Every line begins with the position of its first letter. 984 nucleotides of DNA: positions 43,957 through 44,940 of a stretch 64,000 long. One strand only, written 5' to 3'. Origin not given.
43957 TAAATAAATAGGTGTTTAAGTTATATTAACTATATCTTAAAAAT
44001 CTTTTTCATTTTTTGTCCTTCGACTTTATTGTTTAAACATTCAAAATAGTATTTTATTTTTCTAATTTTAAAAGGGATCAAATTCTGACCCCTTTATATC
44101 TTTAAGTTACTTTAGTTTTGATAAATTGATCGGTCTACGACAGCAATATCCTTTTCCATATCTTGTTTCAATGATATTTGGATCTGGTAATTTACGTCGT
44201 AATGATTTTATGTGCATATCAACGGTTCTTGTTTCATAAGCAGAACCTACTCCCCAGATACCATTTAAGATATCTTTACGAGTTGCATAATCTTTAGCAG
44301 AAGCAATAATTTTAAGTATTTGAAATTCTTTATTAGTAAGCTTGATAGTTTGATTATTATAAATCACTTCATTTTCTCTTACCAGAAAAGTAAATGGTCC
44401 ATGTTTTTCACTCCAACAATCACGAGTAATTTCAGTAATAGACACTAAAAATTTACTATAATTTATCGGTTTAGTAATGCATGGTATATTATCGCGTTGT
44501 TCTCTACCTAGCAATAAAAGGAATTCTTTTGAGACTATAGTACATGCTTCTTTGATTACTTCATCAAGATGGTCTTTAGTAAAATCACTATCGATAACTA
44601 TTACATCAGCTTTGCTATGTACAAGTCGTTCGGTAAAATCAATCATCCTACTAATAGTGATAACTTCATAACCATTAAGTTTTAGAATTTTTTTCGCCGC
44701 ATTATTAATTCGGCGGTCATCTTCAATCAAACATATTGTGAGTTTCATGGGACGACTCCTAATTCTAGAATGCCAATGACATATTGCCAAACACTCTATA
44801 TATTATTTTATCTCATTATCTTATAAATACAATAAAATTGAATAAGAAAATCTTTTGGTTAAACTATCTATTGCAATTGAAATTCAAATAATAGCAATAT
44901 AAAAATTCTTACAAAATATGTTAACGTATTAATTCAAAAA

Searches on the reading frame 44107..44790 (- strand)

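Call 3: search_protein_families(library=pfam, proteins=[window:44107-44790:-])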
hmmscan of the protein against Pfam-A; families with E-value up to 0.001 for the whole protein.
window:44107-44790:- (227 aa): 1 family
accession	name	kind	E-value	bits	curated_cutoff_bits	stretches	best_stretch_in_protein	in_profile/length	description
PF00486.34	Trans_reg_C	-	8.5e-18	64.6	26.2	1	147-216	2-76/77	Transcriptional regulatory protein, C terminal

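Call 4: search_protein_families(library=ncbifam, proteins=[window:44107-44790:-])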
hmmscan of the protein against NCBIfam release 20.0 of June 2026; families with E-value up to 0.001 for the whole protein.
window:44107-44790:- (227 aa): 37 families (the best 25 are shown)
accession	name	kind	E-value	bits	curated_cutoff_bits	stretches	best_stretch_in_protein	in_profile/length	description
NF053854.1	RespRegPhoBBctds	equivalog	1.7e-15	57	270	1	137-217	142-224/225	two-component system response regulator PhoB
NF008296.0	PRK11083.1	equivalog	5.3e-15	55.4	273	1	128-217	131-225/228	two-component system response regulator CreB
NF045944.1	ResRegRpaBCyano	equivalog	2.1e-14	53.5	330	1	139-219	142-229/229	response regulator transcription factor RpaB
TIGR02154.1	PhoB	equivalog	5.3e-14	52.1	296.2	1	140-215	144-223/226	phosphate regulon transcriptional regulator PhoB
NF045914.1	RespRegNblR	equivalog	1.4e-13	50.9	300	1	17-218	7-226/228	response regulator transcription factor NblR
NF000402.1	vanR-B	exception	3.9e-13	49.4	480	1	15-216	1-215/219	vancomycin resistance response regulator transcription factor VanR-B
NF040689.1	MtrAB_MtrA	equivalog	5.9e-13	48.7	300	1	22-215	4-216/219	MtrAB system response regulator MtrA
NF041733.1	resp_reg_CseB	equivalog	1.1e-12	47.8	350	1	138-218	147-227/228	two-component system response regulator CseB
NF040534.1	resp_reg_YycF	equivalog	2.2e-12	46.7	340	1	142-218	147-228/231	response regulator YycF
NF051850.1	RespRegRprY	equivalog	3.5e-12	46.2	370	1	16-216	4-225/234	response regulator transcription factor RprY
TIGR01387.1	cztR_silR_copR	subfamily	4.8e-12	46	279.2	1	19-216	1-217/218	heavy metal response regulator transcription factor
NF008034.0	PRK10766.1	equivalog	2e-11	43.8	275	1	19-216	5-225/231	two-component system response regulator TorR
NF008567.0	PRK11517.1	equivalog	4.8e-11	42.5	353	1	140-215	137-216/223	response regulator transcription factor HprR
NF041734.1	resp_reg_RppA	equivalog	1.4e-10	40.9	250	1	140-217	146-227/229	two-component system response regulator RppA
NF045991.1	RespRegCtrARhodob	equivalog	2.2e-10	40.7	350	1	19-219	3-223/224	response regulator transcription factor CtrA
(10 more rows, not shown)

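Call 77: search_protein_families(library=padloc, proteins=[window:44107-44790:-], max_evalue=0.01)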
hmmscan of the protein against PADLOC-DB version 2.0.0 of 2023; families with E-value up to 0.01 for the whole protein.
window:44107-44790:- (227 aa): 1 family
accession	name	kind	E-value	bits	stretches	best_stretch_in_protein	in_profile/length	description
PDLC04055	PD-T4-6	-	0.0014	15.5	1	14-84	363-433/496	-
